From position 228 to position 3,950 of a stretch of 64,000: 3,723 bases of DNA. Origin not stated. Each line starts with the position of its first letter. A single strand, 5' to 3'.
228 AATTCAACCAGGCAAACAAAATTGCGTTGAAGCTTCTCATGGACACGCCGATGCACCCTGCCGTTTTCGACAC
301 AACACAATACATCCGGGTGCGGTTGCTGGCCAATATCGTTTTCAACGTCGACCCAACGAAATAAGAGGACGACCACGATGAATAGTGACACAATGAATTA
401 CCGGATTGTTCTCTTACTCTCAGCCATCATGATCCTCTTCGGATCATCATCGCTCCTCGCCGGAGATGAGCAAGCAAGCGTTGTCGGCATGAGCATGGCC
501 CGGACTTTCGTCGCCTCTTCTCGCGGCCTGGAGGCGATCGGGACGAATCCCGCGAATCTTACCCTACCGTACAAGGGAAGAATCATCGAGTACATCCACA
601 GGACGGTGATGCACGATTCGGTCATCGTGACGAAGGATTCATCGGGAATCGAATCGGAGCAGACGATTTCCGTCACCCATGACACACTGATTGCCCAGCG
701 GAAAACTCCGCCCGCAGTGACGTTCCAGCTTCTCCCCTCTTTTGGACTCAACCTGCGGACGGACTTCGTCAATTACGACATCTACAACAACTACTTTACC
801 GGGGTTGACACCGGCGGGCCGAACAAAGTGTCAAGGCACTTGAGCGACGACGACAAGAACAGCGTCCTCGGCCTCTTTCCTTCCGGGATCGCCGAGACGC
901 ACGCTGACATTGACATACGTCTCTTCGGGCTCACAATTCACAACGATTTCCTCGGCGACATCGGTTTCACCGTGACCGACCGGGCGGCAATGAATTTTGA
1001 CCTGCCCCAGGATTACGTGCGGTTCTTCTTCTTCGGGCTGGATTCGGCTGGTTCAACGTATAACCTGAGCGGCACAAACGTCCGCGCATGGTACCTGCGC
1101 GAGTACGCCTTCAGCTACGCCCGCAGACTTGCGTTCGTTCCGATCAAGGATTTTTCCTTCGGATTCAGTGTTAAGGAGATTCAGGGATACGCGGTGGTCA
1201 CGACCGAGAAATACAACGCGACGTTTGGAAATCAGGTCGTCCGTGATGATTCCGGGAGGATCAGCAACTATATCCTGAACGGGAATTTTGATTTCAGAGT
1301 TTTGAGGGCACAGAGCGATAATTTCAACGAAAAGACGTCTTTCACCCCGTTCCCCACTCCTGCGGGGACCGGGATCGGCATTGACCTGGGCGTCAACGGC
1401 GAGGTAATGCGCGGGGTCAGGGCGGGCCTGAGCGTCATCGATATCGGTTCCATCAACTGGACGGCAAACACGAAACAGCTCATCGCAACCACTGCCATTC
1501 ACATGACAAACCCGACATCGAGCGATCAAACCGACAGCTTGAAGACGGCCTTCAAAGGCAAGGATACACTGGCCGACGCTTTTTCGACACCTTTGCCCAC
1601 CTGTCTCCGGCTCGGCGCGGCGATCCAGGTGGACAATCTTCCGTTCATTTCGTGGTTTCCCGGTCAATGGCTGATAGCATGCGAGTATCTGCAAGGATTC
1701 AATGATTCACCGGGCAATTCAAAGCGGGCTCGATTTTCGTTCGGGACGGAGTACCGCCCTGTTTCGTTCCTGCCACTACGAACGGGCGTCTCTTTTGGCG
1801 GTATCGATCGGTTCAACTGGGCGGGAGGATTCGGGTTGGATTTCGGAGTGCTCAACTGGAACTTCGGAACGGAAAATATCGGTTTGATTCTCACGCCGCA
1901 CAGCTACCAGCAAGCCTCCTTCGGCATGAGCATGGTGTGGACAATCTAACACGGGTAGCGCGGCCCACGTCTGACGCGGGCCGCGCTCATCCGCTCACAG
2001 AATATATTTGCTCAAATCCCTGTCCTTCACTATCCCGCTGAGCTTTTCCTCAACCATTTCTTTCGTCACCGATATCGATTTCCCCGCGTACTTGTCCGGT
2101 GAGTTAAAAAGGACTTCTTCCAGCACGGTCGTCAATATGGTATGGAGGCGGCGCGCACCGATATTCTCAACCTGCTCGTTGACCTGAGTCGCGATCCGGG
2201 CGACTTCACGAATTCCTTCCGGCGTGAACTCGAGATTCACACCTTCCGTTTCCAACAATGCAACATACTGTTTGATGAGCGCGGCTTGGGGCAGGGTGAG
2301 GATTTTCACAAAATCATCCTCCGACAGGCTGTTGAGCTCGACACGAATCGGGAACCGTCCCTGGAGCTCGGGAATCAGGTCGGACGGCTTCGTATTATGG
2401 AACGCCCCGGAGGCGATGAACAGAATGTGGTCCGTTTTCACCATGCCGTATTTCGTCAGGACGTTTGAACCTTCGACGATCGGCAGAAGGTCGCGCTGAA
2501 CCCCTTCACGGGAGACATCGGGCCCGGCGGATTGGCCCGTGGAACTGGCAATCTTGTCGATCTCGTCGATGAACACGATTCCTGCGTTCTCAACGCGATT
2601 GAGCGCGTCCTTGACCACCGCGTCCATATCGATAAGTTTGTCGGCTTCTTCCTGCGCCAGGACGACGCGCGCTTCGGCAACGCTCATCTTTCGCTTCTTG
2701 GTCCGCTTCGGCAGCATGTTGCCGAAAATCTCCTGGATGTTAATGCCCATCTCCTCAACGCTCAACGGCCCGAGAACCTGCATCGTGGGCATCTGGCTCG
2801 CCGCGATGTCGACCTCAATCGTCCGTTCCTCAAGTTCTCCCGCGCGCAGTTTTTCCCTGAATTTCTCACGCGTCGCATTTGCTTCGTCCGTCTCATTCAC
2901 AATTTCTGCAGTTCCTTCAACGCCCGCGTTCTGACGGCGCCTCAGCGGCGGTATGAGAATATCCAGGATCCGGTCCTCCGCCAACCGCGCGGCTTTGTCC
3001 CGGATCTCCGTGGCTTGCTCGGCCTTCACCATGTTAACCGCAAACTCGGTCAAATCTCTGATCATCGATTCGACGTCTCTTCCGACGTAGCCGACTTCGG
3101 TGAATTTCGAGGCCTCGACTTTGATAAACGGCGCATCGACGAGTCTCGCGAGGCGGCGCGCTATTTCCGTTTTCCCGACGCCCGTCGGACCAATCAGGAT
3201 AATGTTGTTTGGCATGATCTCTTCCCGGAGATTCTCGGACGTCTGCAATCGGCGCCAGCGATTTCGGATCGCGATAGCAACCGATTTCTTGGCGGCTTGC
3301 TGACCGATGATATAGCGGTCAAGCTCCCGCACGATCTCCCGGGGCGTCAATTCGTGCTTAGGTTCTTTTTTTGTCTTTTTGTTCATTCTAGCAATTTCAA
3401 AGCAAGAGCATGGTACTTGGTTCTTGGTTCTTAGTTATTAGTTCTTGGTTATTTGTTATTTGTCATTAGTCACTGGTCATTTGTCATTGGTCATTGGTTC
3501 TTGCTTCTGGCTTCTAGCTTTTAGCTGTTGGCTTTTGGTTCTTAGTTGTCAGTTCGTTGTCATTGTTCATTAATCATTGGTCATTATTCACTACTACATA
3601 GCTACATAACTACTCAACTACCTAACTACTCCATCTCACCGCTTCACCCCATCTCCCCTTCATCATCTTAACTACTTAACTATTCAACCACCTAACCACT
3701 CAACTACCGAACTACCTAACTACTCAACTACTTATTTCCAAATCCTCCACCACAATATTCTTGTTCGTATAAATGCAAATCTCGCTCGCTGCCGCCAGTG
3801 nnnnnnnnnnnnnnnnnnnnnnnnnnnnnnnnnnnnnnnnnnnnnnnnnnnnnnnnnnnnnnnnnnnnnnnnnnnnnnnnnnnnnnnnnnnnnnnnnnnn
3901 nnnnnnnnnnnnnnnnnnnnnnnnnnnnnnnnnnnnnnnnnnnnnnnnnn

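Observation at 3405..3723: A 320-bp purine-rich, stop-dense repeat splits hslV from hslU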

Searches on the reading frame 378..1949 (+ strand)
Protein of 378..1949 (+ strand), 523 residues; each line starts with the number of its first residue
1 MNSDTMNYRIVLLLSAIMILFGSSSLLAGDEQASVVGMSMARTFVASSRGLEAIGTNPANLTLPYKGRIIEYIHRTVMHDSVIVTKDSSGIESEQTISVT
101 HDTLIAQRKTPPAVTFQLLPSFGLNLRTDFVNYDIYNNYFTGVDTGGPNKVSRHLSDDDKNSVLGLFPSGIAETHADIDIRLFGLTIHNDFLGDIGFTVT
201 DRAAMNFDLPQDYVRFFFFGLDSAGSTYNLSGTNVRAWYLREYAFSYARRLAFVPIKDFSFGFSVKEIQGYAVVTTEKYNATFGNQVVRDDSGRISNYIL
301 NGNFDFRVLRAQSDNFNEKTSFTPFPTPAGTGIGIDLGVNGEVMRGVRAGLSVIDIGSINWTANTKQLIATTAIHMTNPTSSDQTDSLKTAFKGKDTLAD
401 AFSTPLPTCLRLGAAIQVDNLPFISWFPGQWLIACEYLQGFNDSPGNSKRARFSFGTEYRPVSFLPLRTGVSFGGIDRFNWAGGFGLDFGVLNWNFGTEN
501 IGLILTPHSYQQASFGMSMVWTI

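Call 60: find_encoding_contigs(protein=window:378-1949:+, flank=10000, max_places=1)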
Protein window:378-1949:+ (523 aa): 1 contig read that carries it; 1 place shown.
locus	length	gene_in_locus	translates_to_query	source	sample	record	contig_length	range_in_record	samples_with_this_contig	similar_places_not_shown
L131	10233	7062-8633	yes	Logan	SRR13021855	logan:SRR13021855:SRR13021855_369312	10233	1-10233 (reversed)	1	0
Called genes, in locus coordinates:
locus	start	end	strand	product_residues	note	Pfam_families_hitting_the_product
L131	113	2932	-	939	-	PF00675:Peptidase_M16, PF05193:Peptidase_M16_C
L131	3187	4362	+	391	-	PF04733:Coatomer_E (faint), PF07719:TPR_2 (faint), PF13371:TPR_9 (faint), PF13414:TPR_11 (faint), PF13424:TPR_12 (faint), PF13428:TPR_14 (faint), PF13432:TPR_16 (weak), PF14559:TPR_19 (faint), +5 more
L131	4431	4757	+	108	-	PF11950:DUF3467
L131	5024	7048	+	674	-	-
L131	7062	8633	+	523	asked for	PF18990:DUF5723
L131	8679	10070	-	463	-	PF07724:AAA_2 (weak), PF13401:AAA_22 (faint), PF00004:AAA (weak), PF07728:AAA_5 (weak), PF07724:AAA_2, PF00004:AAA (weak)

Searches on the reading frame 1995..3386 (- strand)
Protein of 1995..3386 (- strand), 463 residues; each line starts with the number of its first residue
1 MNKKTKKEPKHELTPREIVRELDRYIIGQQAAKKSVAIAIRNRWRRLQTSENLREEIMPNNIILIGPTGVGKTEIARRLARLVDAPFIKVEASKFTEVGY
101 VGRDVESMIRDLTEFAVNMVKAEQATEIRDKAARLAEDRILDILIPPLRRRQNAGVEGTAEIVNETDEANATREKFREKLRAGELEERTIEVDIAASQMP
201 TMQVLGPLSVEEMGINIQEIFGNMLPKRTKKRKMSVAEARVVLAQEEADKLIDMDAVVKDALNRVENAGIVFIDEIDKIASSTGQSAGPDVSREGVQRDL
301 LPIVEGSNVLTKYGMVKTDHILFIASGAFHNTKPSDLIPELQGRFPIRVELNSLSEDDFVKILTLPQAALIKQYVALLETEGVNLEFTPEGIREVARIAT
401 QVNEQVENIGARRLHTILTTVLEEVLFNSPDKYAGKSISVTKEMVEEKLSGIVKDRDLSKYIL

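Call 9: search_protein_families(library=ncbifam, proteins=[window:1995-3386:-])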
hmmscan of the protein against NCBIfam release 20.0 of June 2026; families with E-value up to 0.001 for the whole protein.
window:1995-3386:- (463 aa): 24 families
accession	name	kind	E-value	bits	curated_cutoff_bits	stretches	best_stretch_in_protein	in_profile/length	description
TIGR00390.1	hslU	equivalog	3.2e-194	646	362.45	1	13-463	1-441/441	ATP-dependent protease ATPase subunit HslU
NF003745.1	PRK05342.1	equivalog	9.7e-72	242.1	359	3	5-124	52-175/418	ATP-dependent Clp protease ATP-binding subunit ClpX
TIGR00382.1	clpX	equivalog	2.4e-63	214.6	370.75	3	8-125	62-184/414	ATP-dependent protease ATP-binding subunit ClpX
TIGR02639.1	ClpA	equivalog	1.9e-11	42.9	993.15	1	16-103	449-531/734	ATP-dependent Clp protease ATP-binding subunit ClpA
NF003069.1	PRK03992.1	subfamily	4.5e-10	39.2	500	1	59-117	165-221/379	proteasome-activating nucleotidase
TIGR01242.2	TIGR01242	subfamily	1.9e-09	37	500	1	59-117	148-204/362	proteasome-activating nucleotidase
TIGR01241.2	FtsH_fam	equivalog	4.7e-08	32.2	600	1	58-116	194-250/598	ATP-dependent zinc metalloprotease FtsH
NF047747.1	PrtsmActNtasePan2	equivalog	5.5e-08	32.5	700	1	59-118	185-242/397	proteasome-activating nucleotidase Pan2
NF047748.1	PrtsmActNtasePan1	equivalog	1.3e-07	31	750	1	59-119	182-240/405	proteasome-activating nucleotidase Pan1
TIGR03346.1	chaperone_ClpB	equivalog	1.8e-06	26.6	1232.1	1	20-103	561-642/853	ATP-dependent chaperone ClpB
TIGR00635.1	ruvB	equivalog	3.5e-06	26.3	299.05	0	27-87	7-58/305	Holliday junction branch migration DNA helicase RuvB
NF041006.2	cell_div_CdvC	equivalog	7.7e-06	25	650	1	57-121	132-194/370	cell division protein CdvC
NF008118.0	PRK10865.1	equivalog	8e-06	24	1417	1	19-105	563-647/857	ATP-dependent chaperone ClpB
NF008004.0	PRK10733.1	equivalog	1.2e-05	23.5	1008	1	52-117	179-241/644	ATP-dependent zinc metalloprotease FtsH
TIGR02640.1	gas_vesic_GvpN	equivalog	3.1e-05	23.6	266.8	1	61-129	23-93/262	gas vesicle protein GvpN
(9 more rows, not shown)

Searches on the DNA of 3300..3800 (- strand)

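Call 96: search_rna_families(source=window, start=3300, end=3800, threshold=evalue, max_evalue=1)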
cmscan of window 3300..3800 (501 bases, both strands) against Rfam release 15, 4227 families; matches with E-value up to 1: 0.
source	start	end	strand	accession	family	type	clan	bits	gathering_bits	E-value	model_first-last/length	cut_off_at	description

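Call 97: search_dna_similar(query=window:3387-3723:-, collection=plasmids, mode=distant, max_rows=10)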
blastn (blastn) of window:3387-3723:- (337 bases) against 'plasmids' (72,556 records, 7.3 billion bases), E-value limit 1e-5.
Records with a match: 31; places in all: 82; records where one place covers at least 80% of the query: 0.
Best place of each record, by identity: 90-95% 1; 80-90% 19; 60-80% 11.
By first word of the organism name: Acinetobacter 16; Providencia 5; Nostoc 4; Tolypothrix 2; Caballeronia 1; Microchaete 1; Rhizobium 1; Serratia 1.
By predicted mobility (MOB-suite, as given by PLSDB): mobilizable 19; non-mobilizable 11; conjugative 1.
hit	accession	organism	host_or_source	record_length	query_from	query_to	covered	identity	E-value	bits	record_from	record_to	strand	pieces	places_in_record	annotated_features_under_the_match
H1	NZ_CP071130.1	Caballeronia sp. M1242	Homo sapiens,ETA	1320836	164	313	45%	75.5%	4e-19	103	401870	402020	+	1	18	none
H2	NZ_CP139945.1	Acinetobacter pittii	Homo sapiens,cell culture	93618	226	317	27%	76.1%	9e-8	65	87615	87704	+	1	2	none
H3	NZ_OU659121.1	Providencia alcalifaciens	Canis lupus familiaris,intestine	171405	222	307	26%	77.9%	2e-9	71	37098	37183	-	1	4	none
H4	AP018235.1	Microchaete diplosiphon NIES-3275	-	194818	226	312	26%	74.7%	4e-6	59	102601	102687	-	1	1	TPR repeat-containing protein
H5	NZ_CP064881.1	Tolypothrix sp. PCC 7601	Fresh water sample,Fresh water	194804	226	312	26%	74.7%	4e-6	59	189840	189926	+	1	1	CHAT domain-containing tetratricopeptide repeat protein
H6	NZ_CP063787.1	Tolypothrix sp. PCC 7712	Soil sample,soil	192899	226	312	26%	74.7%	4e-6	59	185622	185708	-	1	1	CHAT domain-containing tetratricopeptide repeat protein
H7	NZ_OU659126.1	Providencia alcalifaciens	Canis lupus familiaris,intestine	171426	222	303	24%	78.0%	7e-9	68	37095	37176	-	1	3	hypothetical protein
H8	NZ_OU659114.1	Providencia alcalifaciens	Canis lupus familiaris,intestine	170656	222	303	24%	78.0%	7e-9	68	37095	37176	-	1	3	hypothetical protein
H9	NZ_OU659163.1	Providencia alcalifaciens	Canis lupus familiaris,intestine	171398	226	307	24%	78.0%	7e-9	68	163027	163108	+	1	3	hypothetical protein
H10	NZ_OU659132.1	Providencia alcalifaciens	Canis lupus familiaris,intestine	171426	222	303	24%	78.0%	7e-9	68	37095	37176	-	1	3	hypothetical protein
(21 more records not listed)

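Call 98: search_dna_similar(query=window:3387-3723:-, collection=phages, mode=distant, max_rows=10)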
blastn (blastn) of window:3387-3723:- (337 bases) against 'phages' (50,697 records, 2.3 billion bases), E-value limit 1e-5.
Records with a match: 1; places in all: 5; records where one place covers at least 80% of the query: 0.
Best place of each record, by identity: 80-90% 1.
By first word of the organism name: Acinetobacter 1.
By host as written in the record: Acinetobacter baumannii XH386 1.
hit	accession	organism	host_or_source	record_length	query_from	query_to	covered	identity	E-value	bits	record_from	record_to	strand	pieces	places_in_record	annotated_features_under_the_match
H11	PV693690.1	Acinetobacter phage AB_NC1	Acinetobacter baumannii XH386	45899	261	313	16%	84.9%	3e-7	61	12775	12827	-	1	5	hypothetical protein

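Call 99: get_annotated_region(hit=H1, flank=1500)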
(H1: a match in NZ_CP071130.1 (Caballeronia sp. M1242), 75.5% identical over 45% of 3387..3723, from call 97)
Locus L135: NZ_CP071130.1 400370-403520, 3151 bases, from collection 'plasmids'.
description: Caballeronia sp. M1242 plasmid unnamed1, complete sequence
organism: Caballeronia sp. M1242 (NCBI taxid 2814653)
taxonomy: Bacteria; Pseudomonadota; Betaproteobacteria; Burkholderiales; Burkholderiaceae; Caballeronia; Caballeronia sp. M1242
host: -; source: Homo sapiens,ETA; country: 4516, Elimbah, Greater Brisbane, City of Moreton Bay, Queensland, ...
typing (MOB-suite, as given by PLSDB): non-mobilizable
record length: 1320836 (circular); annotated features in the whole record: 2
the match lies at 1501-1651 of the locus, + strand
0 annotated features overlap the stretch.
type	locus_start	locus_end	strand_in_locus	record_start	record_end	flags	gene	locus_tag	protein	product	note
